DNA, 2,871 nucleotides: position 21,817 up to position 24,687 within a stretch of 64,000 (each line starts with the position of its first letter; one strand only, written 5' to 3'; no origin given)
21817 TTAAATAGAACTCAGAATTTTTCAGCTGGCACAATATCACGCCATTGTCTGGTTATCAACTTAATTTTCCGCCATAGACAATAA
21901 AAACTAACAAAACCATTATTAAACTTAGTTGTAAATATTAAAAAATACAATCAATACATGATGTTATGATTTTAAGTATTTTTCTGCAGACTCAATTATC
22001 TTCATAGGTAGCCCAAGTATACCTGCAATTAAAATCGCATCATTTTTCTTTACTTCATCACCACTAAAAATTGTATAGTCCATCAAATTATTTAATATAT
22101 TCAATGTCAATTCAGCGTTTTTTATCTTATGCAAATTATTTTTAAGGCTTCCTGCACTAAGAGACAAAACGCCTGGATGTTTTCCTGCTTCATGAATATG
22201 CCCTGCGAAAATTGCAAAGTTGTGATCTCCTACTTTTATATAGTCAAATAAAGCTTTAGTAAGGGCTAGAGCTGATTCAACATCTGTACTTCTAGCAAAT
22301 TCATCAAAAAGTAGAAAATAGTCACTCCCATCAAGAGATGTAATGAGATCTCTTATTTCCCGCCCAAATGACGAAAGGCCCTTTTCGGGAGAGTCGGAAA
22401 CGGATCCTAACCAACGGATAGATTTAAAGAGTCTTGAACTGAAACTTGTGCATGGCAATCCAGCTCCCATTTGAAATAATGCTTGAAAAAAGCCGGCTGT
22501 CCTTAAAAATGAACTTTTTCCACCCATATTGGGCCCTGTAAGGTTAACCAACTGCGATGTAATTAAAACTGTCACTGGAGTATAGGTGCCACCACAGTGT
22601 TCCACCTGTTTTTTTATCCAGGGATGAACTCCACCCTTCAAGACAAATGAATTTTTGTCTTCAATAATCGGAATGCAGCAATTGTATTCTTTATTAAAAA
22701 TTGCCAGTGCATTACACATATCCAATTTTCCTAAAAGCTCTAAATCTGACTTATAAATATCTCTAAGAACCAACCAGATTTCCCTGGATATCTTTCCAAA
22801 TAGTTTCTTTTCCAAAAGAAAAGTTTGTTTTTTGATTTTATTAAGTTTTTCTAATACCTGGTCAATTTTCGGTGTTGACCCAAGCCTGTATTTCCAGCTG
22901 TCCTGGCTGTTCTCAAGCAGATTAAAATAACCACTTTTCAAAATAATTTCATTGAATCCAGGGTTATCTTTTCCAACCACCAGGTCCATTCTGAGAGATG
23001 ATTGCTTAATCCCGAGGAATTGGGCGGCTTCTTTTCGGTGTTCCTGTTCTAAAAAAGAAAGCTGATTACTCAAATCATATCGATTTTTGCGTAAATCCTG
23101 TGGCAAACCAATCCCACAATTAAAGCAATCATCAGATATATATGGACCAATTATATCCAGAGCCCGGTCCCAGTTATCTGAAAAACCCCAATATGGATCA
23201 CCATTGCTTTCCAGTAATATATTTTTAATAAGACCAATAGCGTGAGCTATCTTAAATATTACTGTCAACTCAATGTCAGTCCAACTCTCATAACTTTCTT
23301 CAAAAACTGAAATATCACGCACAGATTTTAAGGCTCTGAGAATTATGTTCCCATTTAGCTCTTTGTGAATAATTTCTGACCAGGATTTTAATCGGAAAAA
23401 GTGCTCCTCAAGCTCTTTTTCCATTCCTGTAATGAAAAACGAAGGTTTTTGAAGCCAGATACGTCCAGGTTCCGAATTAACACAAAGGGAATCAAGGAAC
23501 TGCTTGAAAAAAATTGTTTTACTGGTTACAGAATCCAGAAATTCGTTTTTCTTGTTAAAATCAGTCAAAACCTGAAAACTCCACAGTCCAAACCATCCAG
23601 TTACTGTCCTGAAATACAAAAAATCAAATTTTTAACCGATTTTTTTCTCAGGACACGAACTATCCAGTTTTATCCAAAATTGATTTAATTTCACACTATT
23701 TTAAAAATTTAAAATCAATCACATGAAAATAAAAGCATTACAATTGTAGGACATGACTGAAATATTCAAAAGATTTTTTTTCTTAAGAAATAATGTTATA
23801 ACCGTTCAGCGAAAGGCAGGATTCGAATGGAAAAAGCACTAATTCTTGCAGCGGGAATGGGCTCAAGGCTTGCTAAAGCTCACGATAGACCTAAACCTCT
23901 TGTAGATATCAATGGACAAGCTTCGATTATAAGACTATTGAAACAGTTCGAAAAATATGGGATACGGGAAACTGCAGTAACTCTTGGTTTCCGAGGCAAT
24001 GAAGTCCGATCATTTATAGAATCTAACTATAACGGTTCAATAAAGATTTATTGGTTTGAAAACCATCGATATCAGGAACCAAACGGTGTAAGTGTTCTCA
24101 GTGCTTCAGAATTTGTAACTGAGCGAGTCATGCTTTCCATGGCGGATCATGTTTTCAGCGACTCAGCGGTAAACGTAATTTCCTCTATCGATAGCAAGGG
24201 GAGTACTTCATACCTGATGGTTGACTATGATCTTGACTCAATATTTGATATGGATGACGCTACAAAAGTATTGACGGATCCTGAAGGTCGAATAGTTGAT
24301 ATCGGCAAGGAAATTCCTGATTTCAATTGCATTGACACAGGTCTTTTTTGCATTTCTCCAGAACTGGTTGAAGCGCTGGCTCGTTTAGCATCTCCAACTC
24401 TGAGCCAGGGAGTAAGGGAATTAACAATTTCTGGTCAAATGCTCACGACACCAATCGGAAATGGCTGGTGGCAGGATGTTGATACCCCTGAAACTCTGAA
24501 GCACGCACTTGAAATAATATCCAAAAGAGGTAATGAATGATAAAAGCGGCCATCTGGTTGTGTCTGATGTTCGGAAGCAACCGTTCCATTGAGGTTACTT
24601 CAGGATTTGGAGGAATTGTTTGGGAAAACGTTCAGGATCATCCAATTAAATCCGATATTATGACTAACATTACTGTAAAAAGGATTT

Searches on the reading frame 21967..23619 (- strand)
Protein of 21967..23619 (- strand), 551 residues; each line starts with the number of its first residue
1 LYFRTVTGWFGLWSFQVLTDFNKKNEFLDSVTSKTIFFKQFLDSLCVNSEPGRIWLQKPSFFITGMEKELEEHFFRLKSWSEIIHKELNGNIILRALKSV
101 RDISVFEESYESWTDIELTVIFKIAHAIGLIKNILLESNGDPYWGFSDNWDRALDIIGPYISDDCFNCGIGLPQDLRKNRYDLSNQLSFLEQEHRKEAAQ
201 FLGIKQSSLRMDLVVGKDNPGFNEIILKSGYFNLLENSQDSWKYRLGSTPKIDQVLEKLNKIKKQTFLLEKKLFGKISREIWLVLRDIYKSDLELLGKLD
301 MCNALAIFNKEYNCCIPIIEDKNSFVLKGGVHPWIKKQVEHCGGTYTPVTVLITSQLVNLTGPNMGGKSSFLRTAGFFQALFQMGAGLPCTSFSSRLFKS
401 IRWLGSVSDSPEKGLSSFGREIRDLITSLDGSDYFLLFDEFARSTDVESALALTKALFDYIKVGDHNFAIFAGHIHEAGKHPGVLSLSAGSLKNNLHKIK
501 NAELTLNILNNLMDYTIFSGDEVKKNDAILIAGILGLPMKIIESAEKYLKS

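Call 14: search_protein_families(library=pfam, proteins=[window:21967-23619:-], max_evalue=0.01)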
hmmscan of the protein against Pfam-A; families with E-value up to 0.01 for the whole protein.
window:21967-23619:- (551 aa): 1 family
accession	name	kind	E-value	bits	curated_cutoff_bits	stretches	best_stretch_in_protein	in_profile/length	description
PF00488.27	MutS_V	-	6e-20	72.5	30.2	1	360-550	3-185/188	MutS domain V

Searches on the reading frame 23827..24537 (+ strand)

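Call 14: search_protein_families(library=pfam, proteins=[window:23827-24537:+], max_evalue=0.01)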
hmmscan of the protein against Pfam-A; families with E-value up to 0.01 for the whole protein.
window:23827-24537:+ (237 aa): 2 families
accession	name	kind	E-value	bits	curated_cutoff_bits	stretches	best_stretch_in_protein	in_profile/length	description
PF12804.13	NTP_transf_3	-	1.4e-09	38.8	27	1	4-114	1-102/160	MobA-like NTP transferase domain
PF00483.29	NTP_transferase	-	2.4e-05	24.5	21.2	1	3-229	1-240/245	Nucleotidyl transferase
